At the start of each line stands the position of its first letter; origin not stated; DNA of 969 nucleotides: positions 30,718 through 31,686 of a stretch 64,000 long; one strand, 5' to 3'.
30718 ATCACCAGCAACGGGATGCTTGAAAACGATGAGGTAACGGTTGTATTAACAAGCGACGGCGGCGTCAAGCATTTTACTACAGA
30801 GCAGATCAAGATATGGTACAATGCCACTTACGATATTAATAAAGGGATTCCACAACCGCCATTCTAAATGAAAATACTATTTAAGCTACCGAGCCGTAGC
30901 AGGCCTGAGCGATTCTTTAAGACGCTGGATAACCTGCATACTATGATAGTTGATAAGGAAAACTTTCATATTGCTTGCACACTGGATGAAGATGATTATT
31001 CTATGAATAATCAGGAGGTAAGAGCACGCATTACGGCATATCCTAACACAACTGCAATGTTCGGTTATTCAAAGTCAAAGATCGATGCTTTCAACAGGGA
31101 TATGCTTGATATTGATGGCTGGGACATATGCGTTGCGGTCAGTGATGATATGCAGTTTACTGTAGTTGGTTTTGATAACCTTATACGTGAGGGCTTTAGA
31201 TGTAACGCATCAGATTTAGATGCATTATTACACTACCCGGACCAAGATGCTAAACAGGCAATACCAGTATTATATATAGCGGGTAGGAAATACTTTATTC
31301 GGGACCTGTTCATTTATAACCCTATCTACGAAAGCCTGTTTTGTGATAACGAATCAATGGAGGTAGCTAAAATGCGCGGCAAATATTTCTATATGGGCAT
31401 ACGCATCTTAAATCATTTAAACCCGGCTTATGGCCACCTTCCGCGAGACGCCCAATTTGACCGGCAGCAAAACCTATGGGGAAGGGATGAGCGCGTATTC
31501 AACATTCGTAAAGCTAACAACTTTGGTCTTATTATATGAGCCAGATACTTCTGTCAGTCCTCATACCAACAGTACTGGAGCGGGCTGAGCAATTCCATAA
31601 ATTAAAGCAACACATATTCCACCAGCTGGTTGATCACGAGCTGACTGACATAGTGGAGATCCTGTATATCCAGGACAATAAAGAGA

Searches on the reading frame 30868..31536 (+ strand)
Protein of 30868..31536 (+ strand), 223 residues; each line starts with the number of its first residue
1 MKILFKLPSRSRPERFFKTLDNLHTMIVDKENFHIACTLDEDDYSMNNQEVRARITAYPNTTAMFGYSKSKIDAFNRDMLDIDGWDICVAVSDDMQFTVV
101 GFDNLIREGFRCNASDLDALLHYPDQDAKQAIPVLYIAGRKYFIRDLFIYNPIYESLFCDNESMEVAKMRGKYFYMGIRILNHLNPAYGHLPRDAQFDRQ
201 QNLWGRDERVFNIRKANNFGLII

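Call 21: search_protein_families(library=pfam, alignment_id=A2, max_evalue=0.001)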
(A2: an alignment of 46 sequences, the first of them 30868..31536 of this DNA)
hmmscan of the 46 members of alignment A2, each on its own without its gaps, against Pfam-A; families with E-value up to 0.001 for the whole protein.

A. member 1, window:30868-31536:+ (223 aa): 0 families

B. families by the number of members that match (of 46 scanned): 13 families
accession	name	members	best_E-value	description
PF01381.28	HTH_3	2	1.4e-07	Helix-turn-helix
PF12083.13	DUF3560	1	6.1e-37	Domain of unknown function (DUF3560)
PF00149.33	Metallophos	1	1.5e-12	Calcineurin-like phosphoesterase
PF02163.28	Peptidase_M50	1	8.7e-12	Peptidase family M50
PF00226.36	DnaJ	1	9.1e-07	DnaJ domain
PF13443.12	HTH_26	1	1.6e-06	Cro/C1-type HTH DNA-binding domain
PF00535.33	Glycos_transf_2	1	1.1e-05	Glycosyl transferase family 2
PF00166.26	Cpn10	1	2.7e-05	Chaperonin 10 Kd subunit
PF12844.13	HTH_19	1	4.1e-05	Helix-turn-helix domain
PF14277.12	DUF4364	1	0.00032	Domain of unknown function (DUF4364)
PF22665.2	DUF6293_C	1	0.00057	DUF6293 C-terminal winged helix domain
PF16344.10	FecR_C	1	0.0007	FecR, C-terminal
PF13248.11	Zn_ribbon_3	1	0.00085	zinc-ribbon domain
